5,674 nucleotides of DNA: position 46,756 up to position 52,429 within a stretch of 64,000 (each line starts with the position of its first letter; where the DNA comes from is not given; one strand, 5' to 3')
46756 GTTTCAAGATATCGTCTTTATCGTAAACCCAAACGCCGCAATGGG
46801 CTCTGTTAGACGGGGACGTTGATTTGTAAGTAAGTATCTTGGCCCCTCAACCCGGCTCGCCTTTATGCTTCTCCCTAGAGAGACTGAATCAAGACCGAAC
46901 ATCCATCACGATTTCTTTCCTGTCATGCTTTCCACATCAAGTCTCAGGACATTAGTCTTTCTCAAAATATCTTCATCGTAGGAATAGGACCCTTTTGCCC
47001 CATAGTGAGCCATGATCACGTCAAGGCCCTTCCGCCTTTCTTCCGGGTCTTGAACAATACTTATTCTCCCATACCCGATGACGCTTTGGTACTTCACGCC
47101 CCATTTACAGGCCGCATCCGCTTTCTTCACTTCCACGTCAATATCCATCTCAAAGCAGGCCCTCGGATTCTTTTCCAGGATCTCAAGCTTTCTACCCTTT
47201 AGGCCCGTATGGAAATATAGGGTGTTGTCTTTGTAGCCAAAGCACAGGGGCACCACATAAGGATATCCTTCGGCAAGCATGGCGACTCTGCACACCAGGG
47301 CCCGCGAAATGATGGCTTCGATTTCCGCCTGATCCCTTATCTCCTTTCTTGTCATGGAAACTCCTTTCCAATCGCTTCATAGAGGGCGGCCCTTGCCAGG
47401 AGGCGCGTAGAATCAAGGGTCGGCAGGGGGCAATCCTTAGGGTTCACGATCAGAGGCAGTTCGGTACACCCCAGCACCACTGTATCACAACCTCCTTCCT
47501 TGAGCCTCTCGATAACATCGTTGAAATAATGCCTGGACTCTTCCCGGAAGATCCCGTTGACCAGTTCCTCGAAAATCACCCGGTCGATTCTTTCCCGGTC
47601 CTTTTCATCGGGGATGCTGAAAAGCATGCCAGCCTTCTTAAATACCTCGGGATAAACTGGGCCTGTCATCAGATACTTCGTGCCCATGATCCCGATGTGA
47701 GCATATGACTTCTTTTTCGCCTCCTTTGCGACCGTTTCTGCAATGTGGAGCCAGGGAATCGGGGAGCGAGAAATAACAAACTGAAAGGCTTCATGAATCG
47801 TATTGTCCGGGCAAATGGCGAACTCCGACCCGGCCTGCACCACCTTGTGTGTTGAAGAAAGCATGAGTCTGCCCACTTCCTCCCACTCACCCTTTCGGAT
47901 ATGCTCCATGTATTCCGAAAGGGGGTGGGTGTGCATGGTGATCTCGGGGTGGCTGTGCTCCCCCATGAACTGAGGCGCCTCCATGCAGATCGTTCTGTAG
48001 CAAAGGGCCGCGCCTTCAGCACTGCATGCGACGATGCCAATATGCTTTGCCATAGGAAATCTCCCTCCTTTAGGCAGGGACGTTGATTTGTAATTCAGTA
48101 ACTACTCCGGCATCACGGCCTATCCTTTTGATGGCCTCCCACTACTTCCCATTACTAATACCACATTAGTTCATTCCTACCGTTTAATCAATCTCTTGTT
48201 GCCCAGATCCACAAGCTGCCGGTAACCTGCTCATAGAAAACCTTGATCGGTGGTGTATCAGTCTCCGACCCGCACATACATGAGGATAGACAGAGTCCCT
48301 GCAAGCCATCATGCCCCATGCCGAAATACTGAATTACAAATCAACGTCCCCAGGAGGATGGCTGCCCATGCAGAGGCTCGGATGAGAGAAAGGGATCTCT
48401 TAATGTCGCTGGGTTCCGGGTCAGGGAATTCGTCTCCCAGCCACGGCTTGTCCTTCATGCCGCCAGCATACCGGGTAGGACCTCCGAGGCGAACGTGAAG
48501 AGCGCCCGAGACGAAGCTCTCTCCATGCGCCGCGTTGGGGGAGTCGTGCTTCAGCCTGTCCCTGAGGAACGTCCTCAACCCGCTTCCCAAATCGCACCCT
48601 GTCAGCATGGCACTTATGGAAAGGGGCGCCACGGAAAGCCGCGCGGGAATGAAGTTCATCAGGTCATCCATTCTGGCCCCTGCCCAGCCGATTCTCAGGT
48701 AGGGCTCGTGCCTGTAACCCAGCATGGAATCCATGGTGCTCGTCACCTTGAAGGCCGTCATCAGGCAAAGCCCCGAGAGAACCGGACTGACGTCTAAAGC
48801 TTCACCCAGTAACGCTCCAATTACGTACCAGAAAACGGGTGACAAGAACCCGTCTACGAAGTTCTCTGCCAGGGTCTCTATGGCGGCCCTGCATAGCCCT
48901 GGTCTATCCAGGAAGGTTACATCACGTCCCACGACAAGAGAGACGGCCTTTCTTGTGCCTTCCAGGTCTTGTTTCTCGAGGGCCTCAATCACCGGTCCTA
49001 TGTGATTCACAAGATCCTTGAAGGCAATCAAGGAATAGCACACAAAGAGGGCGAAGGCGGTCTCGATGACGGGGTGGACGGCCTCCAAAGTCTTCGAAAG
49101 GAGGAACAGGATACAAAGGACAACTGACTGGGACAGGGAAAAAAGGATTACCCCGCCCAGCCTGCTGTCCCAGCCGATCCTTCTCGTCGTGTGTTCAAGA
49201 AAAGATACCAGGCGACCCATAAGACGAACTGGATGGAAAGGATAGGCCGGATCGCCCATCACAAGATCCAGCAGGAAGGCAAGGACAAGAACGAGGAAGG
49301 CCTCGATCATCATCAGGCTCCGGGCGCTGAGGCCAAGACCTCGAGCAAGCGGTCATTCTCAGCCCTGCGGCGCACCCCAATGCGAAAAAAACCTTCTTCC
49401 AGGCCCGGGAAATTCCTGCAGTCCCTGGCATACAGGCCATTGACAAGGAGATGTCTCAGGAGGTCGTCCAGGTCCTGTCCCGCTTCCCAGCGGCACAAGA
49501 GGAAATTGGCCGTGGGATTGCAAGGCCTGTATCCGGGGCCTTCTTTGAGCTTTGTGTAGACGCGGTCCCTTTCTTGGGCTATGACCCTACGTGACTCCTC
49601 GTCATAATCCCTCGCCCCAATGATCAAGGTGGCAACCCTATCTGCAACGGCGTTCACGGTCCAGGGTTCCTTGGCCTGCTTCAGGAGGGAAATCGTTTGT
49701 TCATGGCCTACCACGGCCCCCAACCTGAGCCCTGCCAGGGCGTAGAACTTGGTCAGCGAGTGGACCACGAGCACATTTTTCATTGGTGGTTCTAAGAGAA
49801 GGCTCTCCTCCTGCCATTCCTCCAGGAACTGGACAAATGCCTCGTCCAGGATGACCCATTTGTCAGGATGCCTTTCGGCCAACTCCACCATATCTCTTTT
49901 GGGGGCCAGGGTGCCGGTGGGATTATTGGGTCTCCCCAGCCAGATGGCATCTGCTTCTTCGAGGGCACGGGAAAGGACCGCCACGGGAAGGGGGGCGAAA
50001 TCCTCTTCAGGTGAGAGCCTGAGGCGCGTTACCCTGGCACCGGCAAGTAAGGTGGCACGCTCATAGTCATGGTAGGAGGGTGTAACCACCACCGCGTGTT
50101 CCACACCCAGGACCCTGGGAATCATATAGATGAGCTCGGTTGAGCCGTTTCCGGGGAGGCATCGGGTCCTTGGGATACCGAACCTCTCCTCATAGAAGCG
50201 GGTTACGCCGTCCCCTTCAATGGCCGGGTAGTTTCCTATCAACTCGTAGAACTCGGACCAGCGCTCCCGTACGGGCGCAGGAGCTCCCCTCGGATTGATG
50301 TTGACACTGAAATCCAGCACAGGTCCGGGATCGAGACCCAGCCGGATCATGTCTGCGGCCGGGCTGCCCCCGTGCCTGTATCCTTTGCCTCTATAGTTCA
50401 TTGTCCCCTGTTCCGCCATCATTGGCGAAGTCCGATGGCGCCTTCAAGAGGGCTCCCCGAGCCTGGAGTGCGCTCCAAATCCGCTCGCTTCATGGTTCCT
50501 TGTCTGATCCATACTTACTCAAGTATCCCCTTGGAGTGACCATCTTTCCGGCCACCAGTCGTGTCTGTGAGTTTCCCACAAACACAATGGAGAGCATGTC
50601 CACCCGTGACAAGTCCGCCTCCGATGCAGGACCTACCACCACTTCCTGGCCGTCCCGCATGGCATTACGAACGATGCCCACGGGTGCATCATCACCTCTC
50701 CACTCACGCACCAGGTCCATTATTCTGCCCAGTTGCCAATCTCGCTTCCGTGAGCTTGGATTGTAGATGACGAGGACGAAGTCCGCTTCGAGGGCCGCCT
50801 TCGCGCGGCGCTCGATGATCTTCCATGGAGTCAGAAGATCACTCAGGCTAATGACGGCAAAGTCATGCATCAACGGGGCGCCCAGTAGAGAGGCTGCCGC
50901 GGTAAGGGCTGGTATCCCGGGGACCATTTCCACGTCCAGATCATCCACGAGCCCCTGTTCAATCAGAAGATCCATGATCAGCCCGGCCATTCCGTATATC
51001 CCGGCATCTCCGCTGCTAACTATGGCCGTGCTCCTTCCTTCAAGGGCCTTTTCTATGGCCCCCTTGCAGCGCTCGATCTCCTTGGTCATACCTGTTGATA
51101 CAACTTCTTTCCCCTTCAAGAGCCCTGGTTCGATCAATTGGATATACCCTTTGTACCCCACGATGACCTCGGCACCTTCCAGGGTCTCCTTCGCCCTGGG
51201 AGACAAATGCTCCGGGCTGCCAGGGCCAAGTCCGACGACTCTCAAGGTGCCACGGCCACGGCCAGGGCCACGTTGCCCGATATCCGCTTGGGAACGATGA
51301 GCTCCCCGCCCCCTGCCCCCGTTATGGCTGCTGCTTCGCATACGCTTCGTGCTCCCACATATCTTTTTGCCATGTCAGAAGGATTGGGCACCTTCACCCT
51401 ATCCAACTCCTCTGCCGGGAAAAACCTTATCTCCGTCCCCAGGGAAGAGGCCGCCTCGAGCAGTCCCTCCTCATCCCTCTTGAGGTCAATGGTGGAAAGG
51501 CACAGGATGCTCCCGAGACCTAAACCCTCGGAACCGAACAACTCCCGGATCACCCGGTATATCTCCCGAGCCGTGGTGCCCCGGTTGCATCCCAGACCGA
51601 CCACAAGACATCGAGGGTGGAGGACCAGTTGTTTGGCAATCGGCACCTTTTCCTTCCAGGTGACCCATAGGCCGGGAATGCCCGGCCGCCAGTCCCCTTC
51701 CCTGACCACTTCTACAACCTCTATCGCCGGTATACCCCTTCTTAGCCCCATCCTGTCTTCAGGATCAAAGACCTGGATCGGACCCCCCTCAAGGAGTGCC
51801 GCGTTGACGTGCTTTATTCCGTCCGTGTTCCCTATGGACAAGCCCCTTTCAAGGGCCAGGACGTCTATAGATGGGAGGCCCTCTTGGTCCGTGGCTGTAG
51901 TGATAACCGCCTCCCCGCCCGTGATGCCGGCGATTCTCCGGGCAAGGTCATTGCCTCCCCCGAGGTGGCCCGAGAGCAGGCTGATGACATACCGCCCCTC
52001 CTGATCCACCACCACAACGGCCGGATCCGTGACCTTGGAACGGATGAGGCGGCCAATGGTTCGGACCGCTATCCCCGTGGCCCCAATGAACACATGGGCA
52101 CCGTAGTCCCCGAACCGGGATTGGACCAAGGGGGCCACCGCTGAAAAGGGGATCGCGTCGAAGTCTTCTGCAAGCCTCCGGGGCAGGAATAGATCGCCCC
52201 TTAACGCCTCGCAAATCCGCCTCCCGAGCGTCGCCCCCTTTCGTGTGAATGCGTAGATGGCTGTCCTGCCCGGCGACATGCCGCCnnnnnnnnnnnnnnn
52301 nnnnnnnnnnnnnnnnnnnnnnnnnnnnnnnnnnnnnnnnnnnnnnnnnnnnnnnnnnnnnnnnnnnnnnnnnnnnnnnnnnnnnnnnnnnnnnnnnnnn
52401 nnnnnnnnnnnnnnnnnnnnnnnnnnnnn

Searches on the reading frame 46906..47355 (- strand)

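Call 15: search_protein_families(library=pfam, proteins=[window:46906-47355:-], max_evalue=0.01)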
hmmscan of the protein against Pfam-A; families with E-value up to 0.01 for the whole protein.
window:46906-47355:- (149 aa): 2 families
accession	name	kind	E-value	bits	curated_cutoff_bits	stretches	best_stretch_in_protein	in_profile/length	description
PF12900.13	Pyridox_ox_2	-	9.1e-27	94.2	27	1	8-148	1-140/140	Pyridoxamine 5'-phosphate oxidase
PF01243.27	PNPOx_N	-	4.7e-14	53.2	28.1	1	10-145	3-117/120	Pyridoxamine 5'-phosphate oxidase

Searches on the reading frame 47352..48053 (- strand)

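Call 15: search_protein_families(library=pfam, proteins=[window:47352-48053:-], max_evalue=0.01)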
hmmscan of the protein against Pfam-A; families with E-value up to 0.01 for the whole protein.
window:47352-48053:- (233 aa): 1 family
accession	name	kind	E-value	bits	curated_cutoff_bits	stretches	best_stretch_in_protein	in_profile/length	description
PF01177.27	Asp_Glu_race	-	1e-27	97.8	31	1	14-223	8-211/211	Asp/Glu/Hydantoin racemase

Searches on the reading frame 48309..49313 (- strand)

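Call 15: search_protein_families(library=pfam, proteins=[window:48309-49313:-], max_evalue=0.01)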
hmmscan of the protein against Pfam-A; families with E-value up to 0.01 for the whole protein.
window:48309-49313:- (334 aa): 1 family
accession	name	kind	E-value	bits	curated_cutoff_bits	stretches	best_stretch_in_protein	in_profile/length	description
PF03186.18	CobD_Cbib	-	8.3e-88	294.8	34.4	1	9-310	1-281/282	CobD/Cbib protein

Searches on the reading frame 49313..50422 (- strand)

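Call 16: search_protein_families(library=pfam, proteins=[window:49313-50422:-], max_evalue=0.01)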
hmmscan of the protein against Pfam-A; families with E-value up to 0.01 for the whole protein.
window:49313-50422:- (369 aa): 1 family
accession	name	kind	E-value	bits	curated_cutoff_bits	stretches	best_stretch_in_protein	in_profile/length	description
PF00155.27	Aminotran_1_2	-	1.9e-34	119.8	19.7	1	87-363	68-361/361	Aminotransferase class I and II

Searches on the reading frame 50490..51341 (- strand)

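Call 16: search_protein_families(library=pfam, proteins=[window:50490-51341:-], max_evalue=0.01)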
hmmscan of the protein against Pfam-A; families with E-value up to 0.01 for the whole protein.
window:50490-51341:- (283 aa): 1 family
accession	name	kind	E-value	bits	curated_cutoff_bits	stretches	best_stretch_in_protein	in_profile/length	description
PF00590.25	TP_methylase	-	8.2e-36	124.4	27.8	1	33-242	2-211/212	Tetrapyrrole (Corrin/Porphyrin) Methylases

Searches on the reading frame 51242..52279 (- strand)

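Call 16: search_protein_families(library=pfam, proteins=[window:51242-52279:-], max_evalue=0.01)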
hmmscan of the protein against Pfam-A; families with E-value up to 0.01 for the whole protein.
window:51242-52279:- (345 aa): 3 families
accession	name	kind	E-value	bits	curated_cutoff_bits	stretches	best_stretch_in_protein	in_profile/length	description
PF01890.21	CbiG_C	-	7.2e-35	120.5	27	1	225-342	1-117/117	Cobalamin synthesis G C-terminus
PF11760.13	CbiG_N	-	5.8e-34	116.4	25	1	52-131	3-82/82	Cobalamin synthesis G N-terminal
PF11761.13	CbiG_mid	-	8e-12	45.7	22.7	1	136-222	1-88/88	Cobalamin biosynthesis central region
